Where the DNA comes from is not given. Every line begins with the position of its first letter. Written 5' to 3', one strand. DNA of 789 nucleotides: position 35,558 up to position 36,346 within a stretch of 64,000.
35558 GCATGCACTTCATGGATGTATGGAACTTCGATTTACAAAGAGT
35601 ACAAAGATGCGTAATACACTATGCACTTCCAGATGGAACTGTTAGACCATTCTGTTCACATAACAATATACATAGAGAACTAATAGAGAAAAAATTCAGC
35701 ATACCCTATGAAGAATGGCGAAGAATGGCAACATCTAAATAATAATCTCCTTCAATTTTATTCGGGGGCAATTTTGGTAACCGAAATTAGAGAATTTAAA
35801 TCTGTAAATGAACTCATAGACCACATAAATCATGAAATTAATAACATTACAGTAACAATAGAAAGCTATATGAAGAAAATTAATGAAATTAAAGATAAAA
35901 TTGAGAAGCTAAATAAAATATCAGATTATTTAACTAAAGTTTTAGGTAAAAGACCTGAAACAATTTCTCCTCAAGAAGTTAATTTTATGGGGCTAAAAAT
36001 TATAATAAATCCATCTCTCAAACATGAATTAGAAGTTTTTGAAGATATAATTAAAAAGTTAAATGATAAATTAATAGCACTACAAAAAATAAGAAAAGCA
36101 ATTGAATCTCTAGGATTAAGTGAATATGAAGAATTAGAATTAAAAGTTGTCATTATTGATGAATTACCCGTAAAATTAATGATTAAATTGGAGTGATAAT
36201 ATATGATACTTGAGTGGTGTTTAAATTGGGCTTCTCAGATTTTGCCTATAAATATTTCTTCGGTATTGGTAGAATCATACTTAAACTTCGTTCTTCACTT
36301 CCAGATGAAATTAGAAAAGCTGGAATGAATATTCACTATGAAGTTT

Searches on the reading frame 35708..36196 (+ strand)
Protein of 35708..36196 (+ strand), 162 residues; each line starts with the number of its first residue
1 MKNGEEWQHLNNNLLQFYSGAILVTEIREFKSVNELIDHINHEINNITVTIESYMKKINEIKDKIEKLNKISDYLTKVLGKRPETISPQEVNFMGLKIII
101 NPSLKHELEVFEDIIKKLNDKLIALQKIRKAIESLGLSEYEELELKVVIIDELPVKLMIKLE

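Call 4: search_protein_families(library=pfam, proteins=[window:35708-36196:+], max_evalue=0.01)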
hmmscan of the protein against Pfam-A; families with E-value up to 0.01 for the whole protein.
window:35708-36196:+ (162 aa): 12 families
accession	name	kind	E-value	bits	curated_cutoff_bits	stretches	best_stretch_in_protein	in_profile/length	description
PF06103.16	DUF948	-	0.00018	22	37.2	1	27-72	25-74/89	Bacterial protein of unknown function (DUF948)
PF20609.3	pAdhesive_17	-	0.0008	19.4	27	1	22-135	94-206/289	Putative adhesive domain (group 17)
PF11083.13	Relaxase_C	-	0.0014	19.3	30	0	46-76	30-60/125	C-terminal helical hairpin domain from relaxase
PF13863.11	DUF4200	-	0.0016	19.2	29.7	1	27-79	65-117/119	Domain of unknown function (DUF4200)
PF20379.3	DUF6674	-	0.0016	18.6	28.5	1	25-134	109-218/251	Family of unknown function (DUF6674)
PF08651.15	DASH_Duo1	-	0.0017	18.5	25.4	0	36-81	8-53/74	DASH complex subunit Duo1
PF09763.15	Sec3_CC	-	0.0025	18.1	27.1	1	23-70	23-70/133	Exocyst complex component Sec3, coiled-coil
PF02680.19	DUF211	-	0.0038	17.8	22.1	0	24-69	24-69/89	Uncharacterized ArCR, COG1888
PF06419.17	COG6_N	-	0.0062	17.1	27.4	0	27-75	32-80/114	Conserved oligomeric complex COG6, N-terminal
PF08609.16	Fes1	-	0.0076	17.7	22.3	0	102-135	50-83/89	Nucleotide exchange factor Fes1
PF14712.11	Snapin_Pallidin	-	0.0082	17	29.6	0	39-77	45-83/89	Snapin/Pallidin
PF16888.10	YwqH-like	-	0.0098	16.6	33.7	1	32-69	85-122/123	YwqH-like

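Call 5: search_protein_families(library=ncbifam, proteins=[window:35708-36196:+], max_evalue=0.01)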
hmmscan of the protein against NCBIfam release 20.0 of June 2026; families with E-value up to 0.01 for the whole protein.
window:35708-36196:+ (162 aa): 2 families
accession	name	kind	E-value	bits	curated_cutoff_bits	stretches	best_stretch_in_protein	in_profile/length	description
TIGR04527.1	mycoplas_twoTM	subfamily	0.00044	20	125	1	31-136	57-144/248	MG_279/MG_280 family protein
NF045995.1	MAG0865_DivIVA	hypoth_equivalog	0.0073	16.4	55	1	32-67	24-59/69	MAG0865 family DivIVA-related protein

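Call 41: search_protein_families(library=ncbifam, proteins=[window:35774-36196:+], max_evalue=0.01)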
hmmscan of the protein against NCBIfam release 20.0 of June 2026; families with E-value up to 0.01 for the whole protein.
window:35774-36196:+ (140 aa): 4 families
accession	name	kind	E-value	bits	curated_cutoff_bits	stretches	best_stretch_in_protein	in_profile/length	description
TIGR04527.1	mycoplas_twoTM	subfamily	0.00039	20.2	125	1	9-114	57-144/248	MG_279/MG_280 family protein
NF045995.1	MAG0865_DivIVA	hypoth_equivalog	0.0055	16.8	55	1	10-45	24-59/69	MAG0865 family DivIVA-related protein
TIGR00293.1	TIGR00293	equivalog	0.0071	16.5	53.9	0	9-48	82-121/129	prefoldin subunit alpha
NF045487.1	ASRP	equivalog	0.0093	14.6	300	0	7-113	356-465/593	archaea-specific SMC-related protein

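Call 50: find_homologous_proteins(query=window:35774-36196:+, max_evalue=0.001)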
Query window:35774-36196:+ (140 aa): 2 proteins with E <= 0.001 among 60 candidates.
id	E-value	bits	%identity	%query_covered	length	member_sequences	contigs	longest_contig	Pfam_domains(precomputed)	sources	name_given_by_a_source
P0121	1.1e-75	270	99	100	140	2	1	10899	-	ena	-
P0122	2.3e-52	194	71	100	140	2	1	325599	-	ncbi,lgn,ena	-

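Call 51: find_encoding_contigs(protein=P0121, flank=10000, max_places=3)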
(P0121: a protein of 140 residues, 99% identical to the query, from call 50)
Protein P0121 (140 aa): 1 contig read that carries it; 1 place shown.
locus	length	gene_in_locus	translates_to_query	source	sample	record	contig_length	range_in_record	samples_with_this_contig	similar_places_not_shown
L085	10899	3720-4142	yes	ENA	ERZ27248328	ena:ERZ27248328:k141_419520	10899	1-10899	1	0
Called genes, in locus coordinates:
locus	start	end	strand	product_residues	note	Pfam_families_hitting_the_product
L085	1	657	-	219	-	?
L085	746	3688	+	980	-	PF23545:Zn_ribbon_HMPTM, PF14890:Intein_splicing, PF14528:LAGLIDADG_3, PF04055:Radical_SAM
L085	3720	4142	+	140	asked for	-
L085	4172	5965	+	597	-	PF00482:T2SSF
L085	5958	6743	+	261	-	-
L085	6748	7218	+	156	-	PF23928:DUF7266 (faint)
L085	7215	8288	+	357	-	-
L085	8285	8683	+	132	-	-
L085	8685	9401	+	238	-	-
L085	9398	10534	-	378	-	-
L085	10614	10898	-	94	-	?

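Call 72: predict_structure(alignment_id=A2)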
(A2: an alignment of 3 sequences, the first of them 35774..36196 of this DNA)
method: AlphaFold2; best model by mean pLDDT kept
length: 140 residues; sequences in the alignment: 3
mean_pLDDT: 71.7   pTM: 0.56
mean pLDDT of the five models: 71.7, 71.5, 68.6, 68.5, 64.1
residues with pLDDT >= 90: 10; 70-90: 75; 50-70: 39; < 50: 16
segments of 3 or more residues with pLDDT < 50: 133-135, 137-140
pLDDT, mean of each block of 10 residues (from residue 1): 61 86 90 89 81 76 55 53 76 86 84 70 51 46
secondary structure, 60 per line:
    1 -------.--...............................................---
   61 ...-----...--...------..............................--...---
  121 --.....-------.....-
elements in order: H11-57 E69-71 E74-76 H83-112 E123-127 E135-139

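Call 75: fold_search(model_id=the predicted structure, library=pdb)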
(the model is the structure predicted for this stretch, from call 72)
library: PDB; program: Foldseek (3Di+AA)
matches with E <= 10: 555; with E <= 0.001: 0
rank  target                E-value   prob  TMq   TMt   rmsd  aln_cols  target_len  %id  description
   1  2ieq_A                1.4e-01  0.66  0.30  0.42   6.6        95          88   20  Core Structure of S2 from the Human Coronavirus NL63 Spike Glycoprotein (released 2007-01-09)
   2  2ieq_B                1.9e-01  0.57  0.30  0.43   6.5        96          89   21  Core Structure of S2 from the Human Coronavirus NL63 Spike Glycoprotein (released 2007-01-09)
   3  4njl                  2.7e-01  0.54  0.32  0.34  10.3       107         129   17  Crystal structure of middle east respiratory syndrome coronavirus S2 protein fusion core (released 2014-02-19)
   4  5zhy_A                2.9e-01  0.57  0.31  0.43   5.6        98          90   15  Structural characterization of the HCoV-229E fusion core (released 2018-06-06)
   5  2ieq_C                3.5e-01  0.44  0.29  0.43   6.9        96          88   19  Core Structure of S2 from the Human Coronavirus NL63 Spike Glycoprotein (released 2007-01-09)
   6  5zhy_F                4.0e-01  0.44  0.32  0.42   5.4        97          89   18  Structural characterization of the HCoV-229E fusion core (released 2018-06-06)
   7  5zhy_D                4.2e-01  0.44  0.31  0.43   6.2        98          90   15  Structural characterization of the HCoV-229E fusion core (released 2018-06-06)
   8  1wdf_B                4.2e-01  0.41  0.29  0.43   8.0        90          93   21  crystal structure of MHV spike protein fusion core (released 2004-06-15)
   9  3fpp_A                4.2e-01  0.18  0.32  0.19  14.4       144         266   12  Crystal structure of E.coli MacA (released 2009-04-28)
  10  5zuv_C                5.5e-01  0.60  0.40  0.46   7.9       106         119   21  Crystal Structure of the Human Coronavirus 229E HR1 motif in complex with pan-CoVs inhibitor EK1 (released 2019-04-10)
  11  5zhy_C                5.5e-01  0.41  0.32  0.43   5.2        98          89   18  Structural characterization of the HCoV-229E fusion core (released 2018-06-06)
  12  9n6v_SY               5.5e-01  0.12  0.25  0.18  12.1       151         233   12  SSU processome maturation and disassembly, State A (released 2025-11-05)
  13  8x5p_F                5.8e-01  0.87  0.40  0.56   5.9        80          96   15  Crystal structure of MjHKUr-CoV spike HR1 in complex with EK1 peptide (released 2025-05-21)
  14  9g33_UK               6.2e-01  0.11  0.25  0.18  12.4       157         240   12  Stalled 90S - Utp23-Krr1-deltaC3 (released 2025-06-18)
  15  9fqr_C5               7.1e-01  0.16  0.28  0.25  14.6       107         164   15  96-nm repeat of axonemal doublet microtubules from bovine sperm (released 2025-03-26)
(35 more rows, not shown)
